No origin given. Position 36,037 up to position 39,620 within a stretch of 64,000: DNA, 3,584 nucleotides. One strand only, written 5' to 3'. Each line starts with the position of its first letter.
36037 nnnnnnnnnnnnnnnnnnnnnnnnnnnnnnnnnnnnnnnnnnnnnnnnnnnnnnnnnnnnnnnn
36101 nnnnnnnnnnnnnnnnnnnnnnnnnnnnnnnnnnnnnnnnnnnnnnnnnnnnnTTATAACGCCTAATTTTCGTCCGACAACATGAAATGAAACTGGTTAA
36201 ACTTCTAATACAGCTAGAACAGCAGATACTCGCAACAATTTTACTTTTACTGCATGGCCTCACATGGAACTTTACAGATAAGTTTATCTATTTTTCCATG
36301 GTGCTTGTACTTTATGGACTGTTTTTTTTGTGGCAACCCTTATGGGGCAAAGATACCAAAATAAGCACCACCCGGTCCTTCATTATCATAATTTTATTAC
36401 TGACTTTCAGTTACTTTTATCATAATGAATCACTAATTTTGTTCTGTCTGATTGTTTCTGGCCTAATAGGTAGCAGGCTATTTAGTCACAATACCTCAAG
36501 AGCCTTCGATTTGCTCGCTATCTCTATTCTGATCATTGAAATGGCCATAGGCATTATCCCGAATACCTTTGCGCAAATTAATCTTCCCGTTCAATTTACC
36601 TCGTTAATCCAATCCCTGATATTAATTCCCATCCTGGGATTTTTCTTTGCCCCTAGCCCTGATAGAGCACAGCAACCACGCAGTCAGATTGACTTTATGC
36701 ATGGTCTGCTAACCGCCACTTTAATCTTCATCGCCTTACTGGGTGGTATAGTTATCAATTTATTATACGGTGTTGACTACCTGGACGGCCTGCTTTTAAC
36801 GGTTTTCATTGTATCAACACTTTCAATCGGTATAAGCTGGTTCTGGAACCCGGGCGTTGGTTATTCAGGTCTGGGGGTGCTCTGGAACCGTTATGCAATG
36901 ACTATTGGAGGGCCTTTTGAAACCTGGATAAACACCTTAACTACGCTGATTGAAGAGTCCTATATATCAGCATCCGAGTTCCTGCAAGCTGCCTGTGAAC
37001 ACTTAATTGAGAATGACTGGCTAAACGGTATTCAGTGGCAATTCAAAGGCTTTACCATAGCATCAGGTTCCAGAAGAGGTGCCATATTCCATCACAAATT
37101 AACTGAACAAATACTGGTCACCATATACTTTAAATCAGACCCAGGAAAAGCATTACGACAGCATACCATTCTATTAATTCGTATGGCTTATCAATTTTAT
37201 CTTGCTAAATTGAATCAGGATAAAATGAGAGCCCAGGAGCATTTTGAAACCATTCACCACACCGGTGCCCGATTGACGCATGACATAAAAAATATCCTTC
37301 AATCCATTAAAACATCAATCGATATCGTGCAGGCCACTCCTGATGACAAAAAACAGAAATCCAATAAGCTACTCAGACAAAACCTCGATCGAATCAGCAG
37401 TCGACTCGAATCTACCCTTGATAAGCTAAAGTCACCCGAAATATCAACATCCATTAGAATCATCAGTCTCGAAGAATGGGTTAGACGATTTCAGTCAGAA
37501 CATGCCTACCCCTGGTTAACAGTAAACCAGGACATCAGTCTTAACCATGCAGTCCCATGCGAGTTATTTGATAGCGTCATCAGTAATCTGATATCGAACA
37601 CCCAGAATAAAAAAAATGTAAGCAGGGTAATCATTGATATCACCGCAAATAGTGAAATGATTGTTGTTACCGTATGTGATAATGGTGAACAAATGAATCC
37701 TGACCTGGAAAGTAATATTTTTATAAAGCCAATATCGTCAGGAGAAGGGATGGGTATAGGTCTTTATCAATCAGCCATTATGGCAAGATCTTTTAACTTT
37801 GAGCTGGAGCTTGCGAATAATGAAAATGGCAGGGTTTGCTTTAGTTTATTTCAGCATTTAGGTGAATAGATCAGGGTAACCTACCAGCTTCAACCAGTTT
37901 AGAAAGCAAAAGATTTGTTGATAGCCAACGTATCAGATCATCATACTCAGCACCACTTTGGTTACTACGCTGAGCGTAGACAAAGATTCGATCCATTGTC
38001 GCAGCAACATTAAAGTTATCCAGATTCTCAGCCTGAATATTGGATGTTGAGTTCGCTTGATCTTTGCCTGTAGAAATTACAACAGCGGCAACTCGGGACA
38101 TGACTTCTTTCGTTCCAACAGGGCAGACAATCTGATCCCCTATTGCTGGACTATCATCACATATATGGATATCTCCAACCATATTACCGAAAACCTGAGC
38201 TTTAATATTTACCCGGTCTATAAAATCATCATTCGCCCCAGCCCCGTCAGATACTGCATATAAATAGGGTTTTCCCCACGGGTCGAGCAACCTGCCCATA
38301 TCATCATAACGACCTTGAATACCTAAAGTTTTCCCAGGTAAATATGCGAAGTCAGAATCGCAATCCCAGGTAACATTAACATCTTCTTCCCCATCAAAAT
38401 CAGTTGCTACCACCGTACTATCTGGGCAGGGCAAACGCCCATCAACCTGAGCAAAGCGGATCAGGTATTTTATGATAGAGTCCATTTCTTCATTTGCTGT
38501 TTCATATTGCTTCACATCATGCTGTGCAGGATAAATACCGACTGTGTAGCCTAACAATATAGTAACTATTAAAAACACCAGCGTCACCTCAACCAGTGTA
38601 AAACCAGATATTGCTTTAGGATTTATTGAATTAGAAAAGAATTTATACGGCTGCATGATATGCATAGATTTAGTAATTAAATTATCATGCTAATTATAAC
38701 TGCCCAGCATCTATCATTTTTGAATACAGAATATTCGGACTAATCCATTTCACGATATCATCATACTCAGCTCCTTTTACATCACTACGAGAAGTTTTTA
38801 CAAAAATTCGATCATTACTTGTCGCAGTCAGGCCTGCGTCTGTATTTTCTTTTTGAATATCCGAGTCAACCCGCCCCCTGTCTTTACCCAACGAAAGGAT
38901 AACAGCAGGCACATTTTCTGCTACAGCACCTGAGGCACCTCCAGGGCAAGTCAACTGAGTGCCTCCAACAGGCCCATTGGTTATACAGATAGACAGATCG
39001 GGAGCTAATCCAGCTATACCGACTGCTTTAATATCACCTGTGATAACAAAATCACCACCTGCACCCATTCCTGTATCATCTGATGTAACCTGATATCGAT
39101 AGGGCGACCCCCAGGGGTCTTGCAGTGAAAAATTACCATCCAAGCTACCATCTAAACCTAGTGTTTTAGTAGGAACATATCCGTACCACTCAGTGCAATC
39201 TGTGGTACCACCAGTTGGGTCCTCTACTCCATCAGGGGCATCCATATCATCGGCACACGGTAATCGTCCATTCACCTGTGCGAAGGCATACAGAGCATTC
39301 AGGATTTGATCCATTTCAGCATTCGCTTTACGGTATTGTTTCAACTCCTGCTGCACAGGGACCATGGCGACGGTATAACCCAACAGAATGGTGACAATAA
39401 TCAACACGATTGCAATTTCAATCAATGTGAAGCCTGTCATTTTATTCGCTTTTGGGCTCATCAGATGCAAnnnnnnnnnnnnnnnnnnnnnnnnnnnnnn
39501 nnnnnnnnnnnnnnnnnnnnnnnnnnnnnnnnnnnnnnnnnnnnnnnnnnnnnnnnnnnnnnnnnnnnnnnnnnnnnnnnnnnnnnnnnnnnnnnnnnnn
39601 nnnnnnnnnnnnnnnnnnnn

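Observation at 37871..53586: Second, rearranged MSHA-class type IV filament locus directly abutting the canonical msh cluster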

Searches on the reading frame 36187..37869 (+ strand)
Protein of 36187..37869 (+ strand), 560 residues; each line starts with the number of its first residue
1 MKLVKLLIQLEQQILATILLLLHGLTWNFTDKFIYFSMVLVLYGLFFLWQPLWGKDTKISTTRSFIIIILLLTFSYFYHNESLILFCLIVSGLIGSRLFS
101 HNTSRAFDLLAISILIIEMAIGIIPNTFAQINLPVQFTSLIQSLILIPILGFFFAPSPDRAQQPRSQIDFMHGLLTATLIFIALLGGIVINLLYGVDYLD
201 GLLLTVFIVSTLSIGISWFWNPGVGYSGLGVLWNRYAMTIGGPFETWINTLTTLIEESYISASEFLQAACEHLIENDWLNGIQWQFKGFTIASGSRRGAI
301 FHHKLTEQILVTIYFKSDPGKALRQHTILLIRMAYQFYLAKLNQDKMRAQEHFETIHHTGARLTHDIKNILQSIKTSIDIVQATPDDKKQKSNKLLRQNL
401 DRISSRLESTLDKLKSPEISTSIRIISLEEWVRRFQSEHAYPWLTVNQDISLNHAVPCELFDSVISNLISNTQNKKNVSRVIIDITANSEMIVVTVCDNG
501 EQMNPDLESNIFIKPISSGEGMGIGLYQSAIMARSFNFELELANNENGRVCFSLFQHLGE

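Call 7: search_protein_families(library=pfam, proteins=[window:36187-37869:+], max_evalue=0.01)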
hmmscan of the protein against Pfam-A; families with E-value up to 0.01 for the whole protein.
window:36187-37869:+ (560 aa): 2 families
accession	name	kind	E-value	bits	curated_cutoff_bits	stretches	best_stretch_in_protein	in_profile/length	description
PF02518.31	HATPase_c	-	1.4e-08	35.5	26.4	1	463-555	8-106/111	Histidine kinase-, DNA gyrase B-, and HSP90-like ATPase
PF00512.31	HisKA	-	0.008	16.6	26.9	0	361-412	7-59/66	His Kinase A (phospho-acceptor) domain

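Call 8: search_protein_families(library=ncbifam, proteins=[window:36187-37869:+], max_evalue=0.001)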
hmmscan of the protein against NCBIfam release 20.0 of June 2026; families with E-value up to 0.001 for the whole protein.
window:36187-37869:+ (560 aa): 8 families
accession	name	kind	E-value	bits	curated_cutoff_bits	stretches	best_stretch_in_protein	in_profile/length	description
TIGR02916.1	PEP_his_kin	equivalog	3.1e-16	59.1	300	1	338-553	456-675/679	XrtA/PEP-CTERM system histidine kinase PrsK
NF008468.0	PRK11360.1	equivalog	1.9e-09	36.4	646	1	344-533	384-585/616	two-component system sensor histidine kinase AtoS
NF041841.1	his_kin_VxrA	equivalog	2.4e-08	32.8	750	1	407-532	327-450/480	sensor histidine kinase VxrA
NF008312.0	PRK11100.1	equivalog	5.3e-07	28.8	356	1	351-553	251-469/477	two-component system sensor histidine kinase CreC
NF040750.1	tetrathio_HK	equivalog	9.8e-07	27.6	750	1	429-546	423-542/555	tetrathionate respiration histidine kinase TtrS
NF007898.0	PRK10604.1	equivalog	0.00015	21.1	478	1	364-552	220-417/433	two-component system sensor histidine kinase RstB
NF007793.0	PRK10490.1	equivalog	0.00029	19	1123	1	444-554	763-878/895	two-component system sensor histidine kinase KdpD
NF007664.1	PRK10337.1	equivalog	0.00073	18.3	475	0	341-550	215-436/442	quorum sensing histidine kinase QseC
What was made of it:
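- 36187..37869 (+): Polytopic sensor histidine kinase (about 7-8 TM helices, H-box HDIKN at 365), convergent with the pilin genes. HATPase_c; weakly PrsK-like kinase core (calls 7, 8).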

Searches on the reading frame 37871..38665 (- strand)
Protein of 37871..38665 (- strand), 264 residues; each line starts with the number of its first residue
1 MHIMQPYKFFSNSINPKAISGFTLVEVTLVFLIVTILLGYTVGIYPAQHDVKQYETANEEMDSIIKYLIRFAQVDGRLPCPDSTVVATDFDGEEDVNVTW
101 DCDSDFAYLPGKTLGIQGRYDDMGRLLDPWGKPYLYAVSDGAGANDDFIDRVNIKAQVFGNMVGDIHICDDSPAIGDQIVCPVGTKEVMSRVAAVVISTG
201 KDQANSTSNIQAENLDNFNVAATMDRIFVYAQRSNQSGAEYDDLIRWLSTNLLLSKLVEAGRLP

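Call 7: search_protein_families(library=pfam, proteins=[window:37871-38665:-], max_evalue=0.01)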
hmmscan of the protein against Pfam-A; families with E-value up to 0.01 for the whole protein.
window:37871-38665:- (264 aa): 1 family
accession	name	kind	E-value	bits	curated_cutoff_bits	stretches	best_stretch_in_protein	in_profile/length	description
PF07963.17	N_methyl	-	0.001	19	21.2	1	19-39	4-24/27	Prokaryotic N-terminal methylation motif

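Call 8: search_protein_families(library=ncbifam, proteins=[window:37871-38665:-], max_evalue=0.001)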
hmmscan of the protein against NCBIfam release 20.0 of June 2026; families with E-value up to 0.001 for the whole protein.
window:37871-38665:- (264 aa): 2 families
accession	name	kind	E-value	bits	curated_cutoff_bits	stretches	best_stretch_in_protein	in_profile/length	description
TIGR01710.1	typeII_sec_gspG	equivalog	1.1e-05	25.5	88.85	0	20-80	1-61/134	type II secretion system major pseudopilin GspG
TIGR01708.2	typeII_sec_gspH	equivalog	0.0007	19.6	80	0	20-78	2-60/169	type II secretion system minor pseudopilin GspH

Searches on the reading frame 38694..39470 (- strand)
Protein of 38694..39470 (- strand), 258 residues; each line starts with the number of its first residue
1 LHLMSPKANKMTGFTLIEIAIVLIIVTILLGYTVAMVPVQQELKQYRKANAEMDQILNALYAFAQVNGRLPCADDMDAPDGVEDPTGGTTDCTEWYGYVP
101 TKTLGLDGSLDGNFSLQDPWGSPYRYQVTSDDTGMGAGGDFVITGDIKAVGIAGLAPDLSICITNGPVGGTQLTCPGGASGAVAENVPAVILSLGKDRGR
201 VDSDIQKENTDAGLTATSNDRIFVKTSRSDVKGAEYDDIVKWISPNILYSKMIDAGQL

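Call 7: search_protein_families(library=pfam, proteins=[window:38694-39470:-], max_evalue=0.01)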
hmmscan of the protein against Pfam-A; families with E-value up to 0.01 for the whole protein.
window:38694-39470:- (258 aa): 1 family
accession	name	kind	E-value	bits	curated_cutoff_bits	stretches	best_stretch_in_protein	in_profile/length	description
PF07963.17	N_methyl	-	0.00022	21.1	21.2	1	10-31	3-24/27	Prokaryotic N-terminal methylation motif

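Call 8: search_protein_families(library=ncbifam, proteins=[window:38694-39470:-], max_evalue=0.001)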
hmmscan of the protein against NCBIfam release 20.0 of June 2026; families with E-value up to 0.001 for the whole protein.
window:38694-39470:- (258 aa): 3 families
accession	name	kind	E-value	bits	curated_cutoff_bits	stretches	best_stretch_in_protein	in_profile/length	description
TIGR01710.1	typeII_sec_gspG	equivalog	7.1e-09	35.8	88.85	1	13-130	2-105/134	type II secretion system major pseudopilin GspG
TIGR01708.2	typeII_sec_gspH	equivalog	4.8e-06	26.7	80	1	12-69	2-59/169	type II secretion system minor pseudopilin GspH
NF040999.1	pilin_ComGC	equivalog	0.00011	22.3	75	1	12-45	2-35/84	competence type IV pilus major pilin ComGC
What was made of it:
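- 38694..39470 (-): 258-aa GspG-related pilin with an internal insertion of tens of residues and a C-terminal tail. N_methyl motif; weak GspG model hit at 7e-9 (calls 7, 8).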
